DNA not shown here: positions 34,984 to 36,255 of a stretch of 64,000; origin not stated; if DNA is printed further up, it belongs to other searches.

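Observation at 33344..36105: Two-gene operon: ATP-grasp ligase with a novel N-terminal domain, plus a GNAT acetyltransferase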

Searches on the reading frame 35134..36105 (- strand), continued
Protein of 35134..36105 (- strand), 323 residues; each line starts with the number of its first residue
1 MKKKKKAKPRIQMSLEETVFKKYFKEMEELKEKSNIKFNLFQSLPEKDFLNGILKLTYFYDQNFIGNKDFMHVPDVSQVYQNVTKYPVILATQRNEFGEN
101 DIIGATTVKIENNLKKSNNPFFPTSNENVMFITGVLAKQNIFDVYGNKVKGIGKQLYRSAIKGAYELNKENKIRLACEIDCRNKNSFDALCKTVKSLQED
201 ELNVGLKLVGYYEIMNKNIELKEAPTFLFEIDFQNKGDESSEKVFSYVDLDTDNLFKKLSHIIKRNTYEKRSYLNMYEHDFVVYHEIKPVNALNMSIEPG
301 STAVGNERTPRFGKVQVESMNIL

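Call 45: search_protein_families(library=pfam, proteins=[L035:1572-1856:+, L035:1896-3281:+, L037:3625-4374:+, L038:7018-7434:+, L039:1562-2920:+, L037:88-1395:+, L037:1457-2323:+, L039:3394-3909:-], max_evalue=0.01)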
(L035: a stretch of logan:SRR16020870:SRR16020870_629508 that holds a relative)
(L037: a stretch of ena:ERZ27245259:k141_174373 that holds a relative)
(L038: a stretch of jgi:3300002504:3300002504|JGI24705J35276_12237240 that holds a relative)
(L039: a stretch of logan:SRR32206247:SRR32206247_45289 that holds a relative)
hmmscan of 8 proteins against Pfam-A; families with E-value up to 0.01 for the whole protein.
L035:1572-1856:+ (94 aa): 0 families

L035:1896-3281:+ (461 aa): 3 families
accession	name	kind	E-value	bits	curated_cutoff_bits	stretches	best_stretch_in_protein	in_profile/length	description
PF01546.33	Peptidase_M20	-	8.5e-11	42.6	24.6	1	61-455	1-203/206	Peptidase family M20/M25/M40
PF07687.19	M20_dimer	-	8.9e-05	22.8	21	1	194-275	3-105/107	Peptidase dimerisation domain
PF04389.22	Peptidase_M28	-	0.0079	16.4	21.3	0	48-142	2-77/193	Peptidase family M28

L037:3625-4374:+ (250 aa): 3 families
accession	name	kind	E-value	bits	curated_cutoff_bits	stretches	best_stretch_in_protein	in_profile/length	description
PF01546.33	Peptidase_M20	-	7e-07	29.8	24.6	1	64-146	1-80/206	Peptidase family M20/M25/M40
PF04389.22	Peptidase_M28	-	0.00052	20.2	21.3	1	50-147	1-78/193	Peptidase family M28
PF07687.19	M20_dimer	-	0.0016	18.8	21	1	197-247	4-74/107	Peptidase dimerisation domain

L038:7018-7434:+ (139 aa): 1 family
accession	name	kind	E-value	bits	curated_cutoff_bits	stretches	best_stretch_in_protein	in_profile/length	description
PF01546.33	Peptidase_M20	-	0.00011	22.7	24.6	1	61-139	1-76/206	Peptidase family M20/M25/M40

L039:1562-2920:+ (452 aa): 5 families
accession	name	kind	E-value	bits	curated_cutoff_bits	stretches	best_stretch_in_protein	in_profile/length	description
PF01546.33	Peptidase_M20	-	6.5e-10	39.7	24.6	1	60-439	1-202/206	Peptidase family M20/M25/M40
PF07687.19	M20_dimer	-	0.00011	22.5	21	1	191-251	2-82/107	Peptidase dimerisation domain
PF04389.22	Peptidase_M28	-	0.00024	21.4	21.3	1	55-157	9-96/193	Peptidase family M28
PF22561.2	HisKin-conflict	-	0.0003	21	27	1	242-318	126-205/303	Histidine Kinase domain observed in conflict contexts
PF05343.19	Peptidase_M42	-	0.0025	17.4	23.2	0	393-433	249-289/292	M42 glutamyl aminopeptidase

L037:88-1395:+ (435 aa): 1 family
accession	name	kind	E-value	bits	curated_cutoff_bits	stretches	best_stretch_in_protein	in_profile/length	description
PF04222.17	DUF416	-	0.0081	16.2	23.7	0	379-428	113-162/188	Protein of unknown function (DUF416)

L037:1457-2323:+ (288 aa): 1 family
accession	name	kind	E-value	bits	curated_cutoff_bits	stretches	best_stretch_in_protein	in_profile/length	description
PF01978.25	TrmB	-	0.007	16.6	25.6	0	156-188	25-57/68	Sugar-specific transcriptional regulator TrmB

L039:3394-3909:- (171 aa): 0 families

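Call 51: search_protein_families(library=ncbifam, proteins=[L035:1896-3281:+, L039:1562-2920:+, L035:1572-1856:+], max_evalue=0.001)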
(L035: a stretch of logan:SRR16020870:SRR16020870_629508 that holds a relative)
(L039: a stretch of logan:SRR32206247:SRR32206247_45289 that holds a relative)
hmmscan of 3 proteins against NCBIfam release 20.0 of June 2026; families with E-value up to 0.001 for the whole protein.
L035:1896-3281:+ (461 aa): 19 families
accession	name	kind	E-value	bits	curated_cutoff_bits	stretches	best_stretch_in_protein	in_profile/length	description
TIGR01893.1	aa-his-dipept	subfamily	8.4e-100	334.7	343.75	1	6-447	7-465/478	beta-Ala-His dipeptidase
NF011600.0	PRK15026.1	equivalog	1.1e-50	172.8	991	1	9-446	16-469/485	cytosol nonspecific dipeptidase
TIGR01883.1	PepT-like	hypoth_equivalog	4.8e-12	45.5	274.25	1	9-156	6-158/361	peptidase T-like protein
NF006365.0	PRK08588.1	subfamily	5.1e-11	42.5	289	1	4-142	8-150/383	succinyl-diaminopimelate desuccinylase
TIGR01902.1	dapE-lys-deAc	subfamily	5.1e-08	32.5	163.1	1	8-70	2-63/340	N-acetyl-ornithine/N-acetyl-lysine deacetylase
NF005591.0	PRK07318.1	equivalog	4.1e-07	29.7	435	0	208-273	184-249/466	dipeptidase PepV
NF009555.0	PRK13004.1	equivalog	6.7e-07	28.5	321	1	4-100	16-110/399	YgeY family selenium metabolism-linked hydrolase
NF005710.0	PRK07522.1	subfamily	1.1e-06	28.1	412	0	218-318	231-342/391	acetylornithine deacetylase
TIGR01900.1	dapE-gram_pos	equivalog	5.5e-06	25.5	304.2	1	7-132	7-124/351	succinyl-diaminopimelate desuccinylase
NF006399.0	PRK08651.1-2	equivalog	8.4e-06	25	381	1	11-141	15-147/405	succinyl-diaminopimelate desuccinylase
NF006404.0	PRK08652.1-2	equivalog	1.2e-05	24.5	348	1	4-138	2-121/332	acetylornithine deacetylase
NF003367.0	PRK04443.1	equivalog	1.3e-05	24.7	363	1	4-70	8-73/349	[LysW]-lysine hydrolase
TIGR03526.1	selenium_YgeY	hypoth_equivalog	2.2e-05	23.5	321.5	1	5-102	15-110/395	YgeY family selenium metabolism-linked hydrolase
TIGR01892.1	AcOrn-deacetyl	equivalog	2.5e-05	23.5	297.7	0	58-141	60-141/365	acetylornithine deacetylase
NF006596.0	PRK09133.1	subfamily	2.6e-05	23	349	1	51-141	94-187/474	hypothetical protein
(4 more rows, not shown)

L039:1562-2920:+ (452 aa): 16 families
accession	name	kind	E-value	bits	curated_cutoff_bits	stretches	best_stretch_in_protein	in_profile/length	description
TIGR01893.1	aa-his-dipept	subfamily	2e-88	297.2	343.75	1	3-443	5-476/478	beta-Ala-His dipeptidase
NF011600.0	PRK15026.1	equivalog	1.6e-48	165.7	991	1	7-441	15-479/485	cytosol nonspecific dipeptidase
TIGR01883.1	PepT-like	hypoth_equivalog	1.8e-12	46.9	274.25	1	6-154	4-157/361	peptidase T-like protein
NF006365.0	PRK08588.1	subfamily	2.9e-10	40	289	1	2-142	7-151/383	succinyl-diaminopimelate desuccinylase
NF005710.0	PRK07522.1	subfamily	1.7e-09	37.3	412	1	335-441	280-385/391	acetylornithine deacetylase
NF005591.0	PRK07318.1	equivalog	4.9e-07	29.4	435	0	224-272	203-250/466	dipeptidase PepV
TIGR01892.1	AcOrn-deacetyl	equivalog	9.4e-07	28.2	297.7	0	342-435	269-359/365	acetylornithine deacetylase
NF003474.0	PRK05111.1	equivalog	2e-06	27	460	0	47-142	63-156/383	acetylornithine deacetylase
NF040868.1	carboxypep_CpsA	equivalog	2.6e-06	26.4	500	1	3-266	14-278/391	carboxypeptidase CpsA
NF006404.0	PRK08652.1-2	equivalog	7e-06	25.2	348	0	3-77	2-75/332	acetylornithine deacetylase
NF006596.0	PRK09133.1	subfamily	1.5e-05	23.7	349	1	55-222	102-260/474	hypothetical protein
TIGR01902.1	dapE-lys-deAc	subfamily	4.1e-05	23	163.1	1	7-68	2-62/340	N-acetyl-ornithine/N-acetyl-lysine deacetylase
NF009557.0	PRK13009.1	equivalog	0.00013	21.2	284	0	9-133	14-137/377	succinyl-diaminopimelate desuccinylase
NF009555.0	PRK13004.1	equivalog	0.00026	20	321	1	4-93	17-104/399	YgeY family selenium metabolism-linked hydrolase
NF003976.0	PRK05469.1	subfamily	0.00033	19.6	255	0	84-165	128-209/409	tripeptide aminopeptidase PepT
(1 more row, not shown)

L035:1572-1856:+ (94 aa): 0 families

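Call 66: find_encoding_contigs(protein=P0259, flank=5000, max_places=2)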
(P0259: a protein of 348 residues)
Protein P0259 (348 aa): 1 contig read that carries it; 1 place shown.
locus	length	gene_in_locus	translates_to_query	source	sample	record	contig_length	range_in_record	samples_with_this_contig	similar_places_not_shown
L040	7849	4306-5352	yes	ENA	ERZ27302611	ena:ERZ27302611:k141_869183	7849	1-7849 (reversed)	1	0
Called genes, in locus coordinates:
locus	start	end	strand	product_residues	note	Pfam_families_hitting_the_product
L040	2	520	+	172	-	?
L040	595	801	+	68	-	PF00126:HTH_1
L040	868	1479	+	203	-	PF03466:LysR_substrate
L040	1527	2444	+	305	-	PF00126:HTH_1, PF03466:LysR_substrate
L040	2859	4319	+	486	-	PF13328:HD_4, PF01966:HD, PF04607:RelA_SpoT, PF02824:TGS (weak)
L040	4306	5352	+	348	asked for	-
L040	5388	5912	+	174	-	PF10688:Imp-YgjV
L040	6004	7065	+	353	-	PF01546:Peptidase_M20, PF07687:M20_dimer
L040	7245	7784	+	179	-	PF00300:His_Phos_1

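Call 67: find_encoding_contigs(protein=P0263, flank=5000, max_places=2)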
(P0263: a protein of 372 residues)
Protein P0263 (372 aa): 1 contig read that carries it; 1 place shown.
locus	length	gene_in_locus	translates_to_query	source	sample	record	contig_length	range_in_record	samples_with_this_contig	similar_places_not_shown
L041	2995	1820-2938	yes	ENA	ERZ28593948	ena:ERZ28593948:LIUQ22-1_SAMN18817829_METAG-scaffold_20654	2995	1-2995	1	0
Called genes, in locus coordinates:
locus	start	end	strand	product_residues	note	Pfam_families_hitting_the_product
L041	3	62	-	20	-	?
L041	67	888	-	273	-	PF04304:DUF454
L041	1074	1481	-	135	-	PF01391:Collagen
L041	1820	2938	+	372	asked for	-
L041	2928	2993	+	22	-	?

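Call 68: find_encoding_contigs(protein=P0273, flank=5000, max_places=2)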
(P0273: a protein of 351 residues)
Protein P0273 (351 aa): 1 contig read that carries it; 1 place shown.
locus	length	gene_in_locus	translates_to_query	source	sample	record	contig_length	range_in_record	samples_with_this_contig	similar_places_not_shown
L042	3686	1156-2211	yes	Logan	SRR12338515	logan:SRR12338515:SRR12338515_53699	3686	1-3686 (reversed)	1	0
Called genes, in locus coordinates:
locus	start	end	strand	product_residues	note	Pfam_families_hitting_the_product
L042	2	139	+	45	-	?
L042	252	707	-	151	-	-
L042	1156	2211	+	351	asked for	-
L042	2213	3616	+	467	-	PF04389:Peptidase_M28 (faint), PF01546:Peptidase_M20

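Call 69: find_encoding_contigs(protein=P0245, flank=5000, max_places=2)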
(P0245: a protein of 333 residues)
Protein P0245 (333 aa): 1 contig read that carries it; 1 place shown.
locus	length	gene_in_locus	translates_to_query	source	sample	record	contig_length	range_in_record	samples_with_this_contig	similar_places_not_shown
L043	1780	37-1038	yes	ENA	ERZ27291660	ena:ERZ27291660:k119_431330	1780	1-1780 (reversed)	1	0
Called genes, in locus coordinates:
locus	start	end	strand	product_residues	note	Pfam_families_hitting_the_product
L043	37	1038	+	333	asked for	-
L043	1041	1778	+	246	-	?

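Call 77: search_protein_families(library=padloc, proteins=[window:35134-36105:-], max_evalue=0.01)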
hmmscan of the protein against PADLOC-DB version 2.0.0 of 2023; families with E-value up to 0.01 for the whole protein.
window:35134-36105:- (323 aa): 0 families

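Call 78: fold_search(model_id=the predicted structure, library=viral)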
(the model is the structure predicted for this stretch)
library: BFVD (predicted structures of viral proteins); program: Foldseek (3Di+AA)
matches with E <= 10: 631; with E <= 0.001: 3
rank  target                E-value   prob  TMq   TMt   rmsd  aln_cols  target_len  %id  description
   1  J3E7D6                1.1e-04  1.00  0.34  0.34   9.7       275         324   10  (no name in the UniProt tables at hand)
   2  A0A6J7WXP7            2.3e-04  1.00  0.32  0.62   5.5       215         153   15  RimI Acetyltransferases [uncultured Caudovirales phage]
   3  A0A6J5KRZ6            7.2e-04  0.98  0.22  0.28   9.5       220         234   15  NAT_SF domain containing protein [uncultured Caudovirales phage]
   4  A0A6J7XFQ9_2          1.4e-03  0.97  0.24  0.08  14.6       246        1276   16  RadC-like JAB domain containing protein [uncultured Caudovirales phage]
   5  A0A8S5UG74            1.9e-03  1.00  0.31  0.61   5.4       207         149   11  Acetyltransferase [Myoviridae sp. ctshb19]
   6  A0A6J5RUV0            2.3e-03  1.00  0.27  0.49   5.9       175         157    7  N-acetyltransferase domain-containing protein [uncultured Caudovirales phage]
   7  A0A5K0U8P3            2.3e-03  0.44  0.20  0.21  19.2       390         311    9  Endonuclease/exonuclease/phosphatase family protein [Yasminevirus sp. GU-2018]
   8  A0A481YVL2            2.4e-03  0.98  0.31  0.35   8.9       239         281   10  Uncharacterized protein [Marseillevirus LCMAC201]
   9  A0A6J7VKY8            2.6e-03  1.00  0.23  0.46   5.4       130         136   17  Uncharacterized protein [uncultured Caudovirales phage]
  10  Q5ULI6                2.9e-03  0.96  0.31  0.40  11.9       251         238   10  Orf128 [Lactobacillus phage LP65]
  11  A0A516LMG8            3.6e-03  1.00  0.26  0.48   5.6       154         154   11  (no name in the UniProt tables at hand)
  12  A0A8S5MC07            4.1e-03  0.99  0.26  0.51   5.0       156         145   15  Myristoyl-CoA:protein N-myristoyltransferase, N-terminal domain [Podoviridae sp. ct53O25]
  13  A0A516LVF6            5.8e-03  0.99  0.33  0.55   7.8       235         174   10  (no name in the UniProt tables at hand)
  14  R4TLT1                5.8e-03  0.99  0.31  0.50   6.2       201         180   10  Uncharacterized protein [Halorubrum tailed virus 4]
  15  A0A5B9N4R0            1.2e-02  0.97  0.30  0.56   6.1       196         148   12  DUF2824 family protein [Aeromonas phage 4_4572]
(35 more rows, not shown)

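Call 79: search_solved_structures(query=A1, max_evalue=10, show_alignments=3)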
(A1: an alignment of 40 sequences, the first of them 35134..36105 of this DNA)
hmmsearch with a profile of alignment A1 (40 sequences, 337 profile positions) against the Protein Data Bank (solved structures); distinct sequences matched with E-value up to 10: 0.

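Call 90: find_related_loci(query=A7, collection=metagenome_contigs, flank=4000)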
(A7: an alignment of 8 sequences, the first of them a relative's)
Query A7 (357 aa) in metagenome_contigs; peptide patterns used: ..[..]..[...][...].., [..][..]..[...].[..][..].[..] (x = any residue, [..] = any of these).
534 stretches matched a pattern; 42 encode a relative of the query (tblastn E <= 1e-3); 42 distinct loci.
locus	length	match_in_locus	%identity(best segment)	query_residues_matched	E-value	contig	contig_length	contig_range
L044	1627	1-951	47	50-354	1e-92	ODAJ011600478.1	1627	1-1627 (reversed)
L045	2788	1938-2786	51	1-278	4e-86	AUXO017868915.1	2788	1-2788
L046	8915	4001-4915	47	9-307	2e-81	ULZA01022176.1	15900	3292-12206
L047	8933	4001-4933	46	1-306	5e-81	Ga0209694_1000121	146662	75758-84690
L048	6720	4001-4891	46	15-306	3e-80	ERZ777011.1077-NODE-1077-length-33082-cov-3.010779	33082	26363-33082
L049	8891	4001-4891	46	15-306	1e-79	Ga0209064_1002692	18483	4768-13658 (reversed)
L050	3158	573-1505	45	5-306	8e-74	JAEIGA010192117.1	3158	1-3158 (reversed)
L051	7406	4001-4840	44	29-307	1e-68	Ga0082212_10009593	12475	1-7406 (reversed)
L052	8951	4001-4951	39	1-307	8e-63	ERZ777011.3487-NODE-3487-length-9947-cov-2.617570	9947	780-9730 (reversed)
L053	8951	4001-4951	39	1-307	2e-62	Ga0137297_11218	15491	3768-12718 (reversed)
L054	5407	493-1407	47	9-307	5e-82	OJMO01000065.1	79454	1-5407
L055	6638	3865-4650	41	40-306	2e-54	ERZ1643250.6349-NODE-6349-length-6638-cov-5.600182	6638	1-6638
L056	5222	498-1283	40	40-306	8e-53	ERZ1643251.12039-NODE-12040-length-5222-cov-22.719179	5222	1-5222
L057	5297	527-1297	37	45-306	3e-51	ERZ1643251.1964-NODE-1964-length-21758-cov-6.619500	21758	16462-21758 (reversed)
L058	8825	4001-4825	39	25-309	1e-48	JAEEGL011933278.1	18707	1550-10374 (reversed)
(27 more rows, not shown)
